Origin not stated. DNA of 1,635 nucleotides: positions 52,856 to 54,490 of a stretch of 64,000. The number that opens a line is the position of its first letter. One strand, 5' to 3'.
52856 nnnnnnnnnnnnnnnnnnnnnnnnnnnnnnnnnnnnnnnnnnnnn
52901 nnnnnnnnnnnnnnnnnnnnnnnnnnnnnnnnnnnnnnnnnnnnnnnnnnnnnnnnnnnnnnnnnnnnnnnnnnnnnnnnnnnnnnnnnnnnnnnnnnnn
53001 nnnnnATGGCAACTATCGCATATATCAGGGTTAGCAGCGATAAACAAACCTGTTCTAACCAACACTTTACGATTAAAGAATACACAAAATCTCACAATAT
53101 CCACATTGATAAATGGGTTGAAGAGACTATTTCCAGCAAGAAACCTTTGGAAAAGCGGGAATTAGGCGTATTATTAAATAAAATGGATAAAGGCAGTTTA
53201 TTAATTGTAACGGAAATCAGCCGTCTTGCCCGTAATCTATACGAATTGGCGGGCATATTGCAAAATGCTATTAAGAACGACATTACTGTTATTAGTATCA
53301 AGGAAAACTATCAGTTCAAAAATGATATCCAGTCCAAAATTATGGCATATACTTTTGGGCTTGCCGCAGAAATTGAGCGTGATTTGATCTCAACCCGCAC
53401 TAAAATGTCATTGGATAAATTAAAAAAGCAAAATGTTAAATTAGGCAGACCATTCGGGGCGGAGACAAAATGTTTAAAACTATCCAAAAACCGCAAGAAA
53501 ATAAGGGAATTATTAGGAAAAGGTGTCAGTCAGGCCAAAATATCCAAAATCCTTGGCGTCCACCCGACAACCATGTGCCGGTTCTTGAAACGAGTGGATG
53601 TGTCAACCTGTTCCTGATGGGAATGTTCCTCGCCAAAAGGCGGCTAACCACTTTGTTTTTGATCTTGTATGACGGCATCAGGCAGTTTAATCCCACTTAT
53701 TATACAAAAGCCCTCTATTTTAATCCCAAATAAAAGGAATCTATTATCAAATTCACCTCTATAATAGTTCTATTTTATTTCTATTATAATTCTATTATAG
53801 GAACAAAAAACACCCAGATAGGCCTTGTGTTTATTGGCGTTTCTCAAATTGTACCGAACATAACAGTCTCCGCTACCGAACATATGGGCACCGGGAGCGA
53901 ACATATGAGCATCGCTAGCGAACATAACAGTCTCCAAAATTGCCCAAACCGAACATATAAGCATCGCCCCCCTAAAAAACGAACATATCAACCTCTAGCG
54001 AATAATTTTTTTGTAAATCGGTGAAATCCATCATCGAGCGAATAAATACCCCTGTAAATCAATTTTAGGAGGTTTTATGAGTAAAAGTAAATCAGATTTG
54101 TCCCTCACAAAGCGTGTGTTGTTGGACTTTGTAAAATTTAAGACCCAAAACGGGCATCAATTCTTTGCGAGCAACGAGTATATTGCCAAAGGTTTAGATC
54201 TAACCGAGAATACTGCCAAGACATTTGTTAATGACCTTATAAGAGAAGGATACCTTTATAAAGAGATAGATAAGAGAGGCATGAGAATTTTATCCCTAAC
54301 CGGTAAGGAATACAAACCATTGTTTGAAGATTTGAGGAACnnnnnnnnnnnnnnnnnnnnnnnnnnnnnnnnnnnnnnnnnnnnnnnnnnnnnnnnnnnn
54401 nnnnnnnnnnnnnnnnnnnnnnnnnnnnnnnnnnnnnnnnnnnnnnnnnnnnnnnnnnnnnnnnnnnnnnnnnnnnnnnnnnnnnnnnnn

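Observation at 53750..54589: Origin-like module inside island 2: AT-rich 9-mer block, about 22-bp iterons and a wHTH/coiled-coil gene next to a resolvase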

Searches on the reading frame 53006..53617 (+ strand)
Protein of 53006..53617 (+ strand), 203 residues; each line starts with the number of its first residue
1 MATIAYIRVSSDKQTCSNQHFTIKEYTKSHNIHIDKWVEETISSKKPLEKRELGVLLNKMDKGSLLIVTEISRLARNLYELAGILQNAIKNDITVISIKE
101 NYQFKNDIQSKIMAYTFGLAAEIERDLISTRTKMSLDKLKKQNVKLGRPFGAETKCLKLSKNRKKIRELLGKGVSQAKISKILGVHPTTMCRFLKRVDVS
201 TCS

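Call 5: search_protein_families(library=pfam, proteins=[window:53006-53617:+], max_evalue=1)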
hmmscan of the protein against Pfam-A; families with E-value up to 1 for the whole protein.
window:53006-53617:+ (203 aa): 7 families
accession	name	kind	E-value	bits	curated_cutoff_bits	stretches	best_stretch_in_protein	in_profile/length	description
PF00239.26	Resolvase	-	1.6e-29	103.3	23.3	1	4-144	2-144/145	Resolvase, N terminal domain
PF13936.12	HTH_38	-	4.7e-05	23.5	27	1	161-196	8-43/44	Helix-turn-helix domain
PF13551.12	HTH_29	-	0.0039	17.7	28.1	1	163-198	1-37/64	Winged helix-turn helix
PF13384.12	HTH_23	-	0.0068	16.6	24.6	1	169-196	13-40/50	Homeodomain-like domain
PF16509.11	KORA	-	0.079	13.6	26.7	1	156-197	12-54/84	TrfB plasmid transcriptional repressor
PF24852.1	DUF7726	-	0.12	12.9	26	1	163-196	11-45/73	Domain of unknown function (DUF7726)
PF05496.18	RuvB_N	-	0.15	12.2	27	1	49-94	70-116/159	Holliday junction DNA helicase RuvB P-loop domain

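Call 9: search_protein_families(library=phrogs, proteins=[window:53006-53617:+], max_evalue=0.01)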
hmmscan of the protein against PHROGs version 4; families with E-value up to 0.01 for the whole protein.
window:53006-53617:+ (203 aa): 6 families
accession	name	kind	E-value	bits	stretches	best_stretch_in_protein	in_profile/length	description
phrog_125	-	DNA, RNA and nucleotide metabolism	4.5e-41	142.1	1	1-196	20-202/254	DNA invertase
phrog_95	-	integration and excision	4.2e-23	82.8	1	3-146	90-240/651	integrase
phrog_517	-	DNA, RNA and nucleotide metabolism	0.00013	23.9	1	158-197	85-125/128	HTH DNA binding protein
phrog_11420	-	DNA, RNA and nucleotide metabolism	0.00034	21.7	1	161-199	10-48/82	DNA binding protein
phrog_3855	-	DNA, RNA and nucleotide metabolism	0.0061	18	0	158-196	64-102/115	HTH DNA binding protein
phrog_6377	-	unknown function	0.0074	17.4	0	172-200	22-50/131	-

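Call 10: search_protein_families(library=ncbifam, proteins=[window:53006-53617:+], max_evalue=0.01)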
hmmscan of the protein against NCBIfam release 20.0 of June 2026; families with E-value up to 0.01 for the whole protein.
window:53006-53617:+ (203 aa): 7 families
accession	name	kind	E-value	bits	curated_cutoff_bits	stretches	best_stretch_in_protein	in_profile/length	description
NF009949.0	PRK13413.1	equivalog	1.1e-71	240.8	272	1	4-198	3-197/203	master DNA invertase Mpi family serine-type recombinase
NF033518.0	transpos_IS607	equivalog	1.8e-09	37.4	110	1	3-108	56-163/187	IS607 family transposase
NF047343.1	SCCmet_CcrB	equivalog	1.5e-08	33.7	900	1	5-130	11-142/542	cassette chromosome recombinase CcrB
NF041201.1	recomb_XisF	equivalog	5.1e-07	29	375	1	4-171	2-170/465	fdxN element excision recombinase XisF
NF047344.1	SCCmet_CcrA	equivalog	9.3e-06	25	700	1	3-143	4-146/442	cassette chromosome recombinase CcrA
TIGR04323.1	SpoChoClust_1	subfamily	7.8e-05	22.6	55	1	13-107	15-106/122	LIC12192 family sporadic carbohydrate cluster protein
NF040595.1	HTH_Cbp1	equivalog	0.0059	16.5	140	0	160-199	49-88/135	CRISPR DNA repeat-binding protein Cbp1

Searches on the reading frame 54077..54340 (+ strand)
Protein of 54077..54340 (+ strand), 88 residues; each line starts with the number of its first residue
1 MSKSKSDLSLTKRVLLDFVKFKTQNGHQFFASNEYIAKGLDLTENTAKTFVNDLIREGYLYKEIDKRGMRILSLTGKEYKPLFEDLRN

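Call 44: search_protein_representatives(alignment_id=A3)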
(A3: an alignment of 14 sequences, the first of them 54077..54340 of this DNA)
Query: 14 sequences, 88 profile positions. Proteins with E-value up to 0.001 (for the whole library): 110; up to 1e-10: 51; up to 1e-30: 5. The best 110 are listed.
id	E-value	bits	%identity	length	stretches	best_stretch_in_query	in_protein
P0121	1.7e-46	172.1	-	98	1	1-88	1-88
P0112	3.1e-44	164.9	-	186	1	1-88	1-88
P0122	8.6e-40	150.6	-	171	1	1-88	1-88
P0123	2.7e-37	142.6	-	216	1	1-88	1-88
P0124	5.4e-34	132.0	-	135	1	1-88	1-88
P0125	4.4e-30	119.5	-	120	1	1-82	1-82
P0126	8.3e-27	109.0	-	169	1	1-87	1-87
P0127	2.0e-24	101.4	-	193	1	5-87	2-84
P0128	2.0e-24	101.3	-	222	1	1-87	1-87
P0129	6.4e-23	96.5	-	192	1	6-81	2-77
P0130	7.7e-23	96.3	-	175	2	1-82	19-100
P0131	8.6e-23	96.1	-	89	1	1-66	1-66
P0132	8.8e-23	96.1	-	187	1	6-82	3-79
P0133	2.0e-22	95.0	-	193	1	6-82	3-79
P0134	5.5e-22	93.5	-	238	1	1-85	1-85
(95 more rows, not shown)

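Call 46: search_protein_families(library=pfam, alignment_id=A4, max_evalue=0.001)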
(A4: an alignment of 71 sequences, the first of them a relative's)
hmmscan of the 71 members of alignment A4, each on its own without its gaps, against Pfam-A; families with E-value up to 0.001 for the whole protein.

A. member 1, P0123 (216 aa): 2 families
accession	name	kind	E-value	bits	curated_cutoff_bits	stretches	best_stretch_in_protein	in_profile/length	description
PF13730.12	HTH_36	-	3.3e-05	24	25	1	13-60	9-55/55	Helix-turn-helix domain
PF17675.6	APG6_N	-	0.00059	20.7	45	1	94-200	14-122/132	Apg6 coiled-coil region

B. families by the number of members that match (of 71 scanned): 66 families (the first 25 are shown)
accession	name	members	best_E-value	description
PF13730.12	HTH_36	55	1.7e-24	Helix-turn-helix domain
PF21984.2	DnaD_N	18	3.8e-09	DnaD N-terminal domain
PF13412.12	HTH_24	16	9.8e-08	Winged helix-turn-helix DNA-binding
PF01325.25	Fe_dep_repress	14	2.2e-08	Iron dependent repressor, N-terminal DNA binding domain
PF01047.28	MarR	13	3e-08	MarR family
PF12802.13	MarR_2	11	1.1e-12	MarR family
PF13545.12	HTH_Crp_2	9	4.5e-07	Crp-like helix-turn-helix domain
PF01978.25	TrmB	5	7.7e-06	Sugar-specific transcriptional regulator TrmB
PF09339.16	HTH_IclR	5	3.8e-05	IclR helix-turn-helix domain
PF08279.18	HTH_11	3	1.4e-09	HTH domain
PF13463.12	HTH_27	3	5.3e-07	Winged helix DNA-binding domain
PF14394.12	DUF4423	3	2.7e-05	Domain of unknown function (DUF4423)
PF03428.19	RP-C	3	2.9e-05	Replication protein C N-terminal domain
PF02082.26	Rrf2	2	1.5e-07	Iron-dependent Transcriptional regulator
PF22381.2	Staph_reg_Sar_Rot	2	0.00036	Transcriptional regulator SarA/Rot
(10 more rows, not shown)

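Call 88: search_dna_similar(query=window:54077-54340:+, collection=plasmids, mode=protein, max_evalue=10, max_rows=25)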
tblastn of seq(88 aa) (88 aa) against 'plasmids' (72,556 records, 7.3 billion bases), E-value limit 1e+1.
Records with a match: 21; places in all: 21; records where one place covers at least 80% of the query: 0.
Best place of each record, by identity: <60% 21.
By first word of the organism name: Leptospira 11; Clostridium 4; Acinetobacter 2; Streptomyces 1; Candidatus 1; Paraclostridium 1; Niallia 1.
By predicted mobility (MOB-suite, as given by PLSDB): non-mobilizable 21.
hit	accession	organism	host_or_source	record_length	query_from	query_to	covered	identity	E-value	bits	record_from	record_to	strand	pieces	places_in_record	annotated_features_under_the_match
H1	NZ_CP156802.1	Acinetobacter sp. ANC 7892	cattle,whole organism,cattle feces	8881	21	82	70%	33.9%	3e-1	36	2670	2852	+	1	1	hypothetical protein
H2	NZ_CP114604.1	Acinetobacter towneri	chicken,carcass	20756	21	82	70%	33.9%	5e-1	35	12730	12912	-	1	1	hypothetical protein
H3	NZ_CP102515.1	Streptomyces yangpuensis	Crocus sativus,pure culture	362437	7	71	74%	31.5%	1e+0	34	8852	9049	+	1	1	YwqJ-related putative deaminase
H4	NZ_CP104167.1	Candidatus Megaera polyxenophila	Cryptomonas gyropyrenoidosa SAG ...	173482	28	85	66%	31.7%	4e-1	35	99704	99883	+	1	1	IS5 family transposase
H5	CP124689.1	Paraclostridium bifermentans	Whole organism,peat soil sample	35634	25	72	55%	36.8%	6e+0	32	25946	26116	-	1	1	conserved phage C-terminal domain-containing protein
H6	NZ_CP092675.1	Leptospira interrogans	Homo sapiens,blood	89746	31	73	49%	37.2%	2e+0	34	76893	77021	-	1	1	DNA-binding protein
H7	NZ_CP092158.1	Leptospira interrogans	Homo sapiens,blood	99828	31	73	49%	37.2%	2e+0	34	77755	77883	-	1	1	DNA-binding protein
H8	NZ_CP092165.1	Leptospira interrogans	Homo sapiens,blood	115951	31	73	49%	37.2%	2e+0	34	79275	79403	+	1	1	DNA-binding protein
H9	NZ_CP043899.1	Leptospira interrogans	Homo sapiens,cell culture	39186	31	73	49%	37.2%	2e+0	34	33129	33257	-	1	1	DNA-binding protein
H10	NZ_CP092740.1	Leptospira interrogans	Homo sapiens,blood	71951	31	73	49%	37.2%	2e+0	34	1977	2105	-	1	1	DNA-binding protein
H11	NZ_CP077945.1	Leptospira interrogans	Canis lupus familiaris,urine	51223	31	73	49%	37.2%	2e+0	34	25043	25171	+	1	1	hypothetical protein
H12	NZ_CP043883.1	Leptospira interrogans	Homo sapiens,cell culture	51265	31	73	49%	37.2%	2e+0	34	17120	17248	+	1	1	hypothetical protein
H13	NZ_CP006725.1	Leptospira interrogans serovar Linhai str. 56609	-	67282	31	73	49%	37.2%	2e+0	34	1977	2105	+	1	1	DNA-binding protein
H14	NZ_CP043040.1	Leptospira interrogans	bovine,urine culture,bovine,urine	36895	31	73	49%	37.2%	2e+0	34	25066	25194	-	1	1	hypothetical protein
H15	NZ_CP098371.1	Leptospira interrogans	equine,bacterial culture,kidney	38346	31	73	49%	37.2%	2e+0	34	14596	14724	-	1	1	hypothetical protein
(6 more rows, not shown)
